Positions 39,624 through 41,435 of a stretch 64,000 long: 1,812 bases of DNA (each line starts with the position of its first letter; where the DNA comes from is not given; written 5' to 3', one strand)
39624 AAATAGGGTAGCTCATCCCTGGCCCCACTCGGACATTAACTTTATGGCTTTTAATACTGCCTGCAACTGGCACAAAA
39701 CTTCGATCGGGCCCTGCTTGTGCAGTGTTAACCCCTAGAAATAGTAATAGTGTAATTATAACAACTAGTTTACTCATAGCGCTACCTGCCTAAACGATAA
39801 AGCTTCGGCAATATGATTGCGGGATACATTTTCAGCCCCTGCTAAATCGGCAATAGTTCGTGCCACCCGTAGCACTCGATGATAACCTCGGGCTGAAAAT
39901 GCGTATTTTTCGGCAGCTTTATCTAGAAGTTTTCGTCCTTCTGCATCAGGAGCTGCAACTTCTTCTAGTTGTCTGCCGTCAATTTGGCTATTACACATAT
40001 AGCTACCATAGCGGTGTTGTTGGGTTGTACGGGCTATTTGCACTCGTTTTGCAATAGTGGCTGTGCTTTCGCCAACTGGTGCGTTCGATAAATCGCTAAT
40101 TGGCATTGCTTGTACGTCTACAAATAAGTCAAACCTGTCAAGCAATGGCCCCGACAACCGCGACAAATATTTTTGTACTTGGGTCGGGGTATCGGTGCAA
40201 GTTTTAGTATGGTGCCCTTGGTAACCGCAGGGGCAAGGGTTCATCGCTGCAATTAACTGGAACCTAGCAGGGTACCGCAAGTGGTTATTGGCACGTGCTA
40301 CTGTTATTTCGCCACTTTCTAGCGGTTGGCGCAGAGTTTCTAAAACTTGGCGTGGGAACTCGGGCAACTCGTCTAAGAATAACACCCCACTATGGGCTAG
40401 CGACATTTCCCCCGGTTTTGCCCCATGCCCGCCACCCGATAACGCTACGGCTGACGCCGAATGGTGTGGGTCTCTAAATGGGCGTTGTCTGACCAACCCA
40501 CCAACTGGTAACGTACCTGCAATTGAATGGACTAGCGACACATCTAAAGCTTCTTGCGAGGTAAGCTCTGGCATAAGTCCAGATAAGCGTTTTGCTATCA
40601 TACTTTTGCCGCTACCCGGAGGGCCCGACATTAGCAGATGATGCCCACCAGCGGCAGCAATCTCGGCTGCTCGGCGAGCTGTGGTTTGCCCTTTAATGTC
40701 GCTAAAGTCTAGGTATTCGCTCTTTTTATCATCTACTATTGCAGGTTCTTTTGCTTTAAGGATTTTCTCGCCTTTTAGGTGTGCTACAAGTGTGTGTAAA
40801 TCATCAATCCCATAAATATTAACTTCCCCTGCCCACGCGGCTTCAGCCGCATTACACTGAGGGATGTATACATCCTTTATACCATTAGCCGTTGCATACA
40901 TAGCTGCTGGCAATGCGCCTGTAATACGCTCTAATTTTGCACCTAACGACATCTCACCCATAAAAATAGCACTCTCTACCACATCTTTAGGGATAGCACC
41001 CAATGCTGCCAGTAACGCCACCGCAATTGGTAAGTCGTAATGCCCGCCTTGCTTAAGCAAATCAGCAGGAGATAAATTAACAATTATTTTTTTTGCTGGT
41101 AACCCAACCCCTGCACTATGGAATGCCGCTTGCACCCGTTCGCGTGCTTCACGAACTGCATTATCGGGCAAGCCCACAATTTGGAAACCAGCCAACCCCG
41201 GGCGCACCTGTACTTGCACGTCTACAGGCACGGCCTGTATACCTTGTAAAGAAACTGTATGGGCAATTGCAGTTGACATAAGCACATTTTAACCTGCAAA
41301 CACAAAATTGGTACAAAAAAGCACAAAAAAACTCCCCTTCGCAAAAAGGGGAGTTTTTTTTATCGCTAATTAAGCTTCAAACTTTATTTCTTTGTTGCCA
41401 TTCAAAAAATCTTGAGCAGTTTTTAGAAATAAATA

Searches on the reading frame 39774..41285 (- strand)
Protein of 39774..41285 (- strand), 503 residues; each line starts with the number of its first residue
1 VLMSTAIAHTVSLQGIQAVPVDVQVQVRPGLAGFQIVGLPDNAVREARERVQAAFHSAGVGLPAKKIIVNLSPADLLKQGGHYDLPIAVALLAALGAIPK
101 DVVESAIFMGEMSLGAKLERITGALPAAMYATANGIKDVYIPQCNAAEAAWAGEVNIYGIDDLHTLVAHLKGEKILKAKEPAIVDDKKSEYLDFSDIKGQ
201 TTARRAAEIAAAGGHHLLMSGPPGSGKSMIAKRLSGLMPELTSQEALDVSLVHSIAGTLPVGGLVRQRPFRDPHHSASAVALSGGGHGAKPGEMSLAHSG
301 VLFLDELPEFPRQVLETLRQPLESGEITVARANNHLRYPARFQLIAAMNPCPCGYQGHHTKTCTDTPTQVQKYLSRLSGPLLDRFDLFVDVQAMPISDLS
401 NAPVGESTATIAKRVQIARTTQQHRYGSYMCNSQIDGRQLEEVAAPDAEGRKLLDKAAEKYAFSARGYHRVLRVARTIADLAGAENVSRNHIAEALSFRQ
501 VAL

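Call 8: search_protein_families(library=ncbifam, proteins=[window:39774-41285:-], max_evalue=0.01)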
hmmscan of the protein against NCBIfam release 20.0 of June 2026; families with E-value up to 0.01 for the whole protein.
window:39774-41285:- (503 aa): 19 families
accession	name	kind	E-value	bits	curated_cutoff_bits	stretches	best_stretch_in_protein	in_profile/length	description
TIGR00368.1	TIGR00368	hypoth_equivalog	9.2e-167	555.6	362.4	1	9-499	2-499/499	YifB family Mg chelatase-like AAA ATPase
NF007365.0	PRK09862.1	equivalog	5.2e-135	450.9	530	1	3-501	1-494/506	YifB family Mg chelatase-like AAA ATPase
TIGR02442.1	Cob-chelat-sub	hypoth_equivalog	1.2e-12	47.1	779.45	1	281-350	110-179/641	putative cobaltochelatase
TIGR02902.1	spore_lonB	equivalog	2.4e-08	33.1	723.3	0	79-165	440-525/531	ATP-dependent protease LonB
TIGR02030.1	BchI-ChlI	equivalog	2.5e-08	33.5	466.95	1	281-350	114-183/337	magnesium chelatase ATPase subunit I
TIGR00764.1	lon_rel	equivalog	9.2e-08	31.1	516.6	1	196-243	19-66/608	ATP-dependent protease LonB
NF038308.1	RNA_repair_RtcR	equivalog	1.3e-07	30.9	650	1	203-349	193-327/530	RNA repair transcriptional activator RtcR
TIGR02031.1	BchD-ChlD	equivalog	5e-07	28.8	499.55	1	282-497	75-264/608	magnesium chelatase ATPase subunit D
TIGR02903.1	spore_lon_C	equivalog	8.7e-06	24.5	678.8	0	193-321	152-288/615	Lon family ATP-dependent protease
NF003451.0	PRK05022.1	equivalog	0.00027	19.8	476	1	207-349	206-333/512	nitric oxide reductase transcriptional regulator NorR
NF000868.0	PRK00080.1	equivalog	0.00028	19.9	282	0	205-235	42-72/330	Holliday junction branch migration DNA helicase RuvB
TIGR02329.1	propionate_PrpR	equivalog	0.00076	18.2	499.2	1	212-328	233-337/526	propionate catabolism operon regulatory protein PrpR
TIGR02974.1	phageshock_pspF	equivalog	0.0009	18.5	443.55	1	284-349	79-142/336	phage shock protein operon transcriptional activator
TIGR00635.1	ruvB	equivalog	0.0011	18.1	299.05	0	205-233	21-49/305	Holliday junction branch migration DNA helicase RuvB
NF049963.1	RespRegFlgRCampy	domain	0.0011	18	750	0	288-336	218-266/429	fla regulon two-component system response regulator FlgR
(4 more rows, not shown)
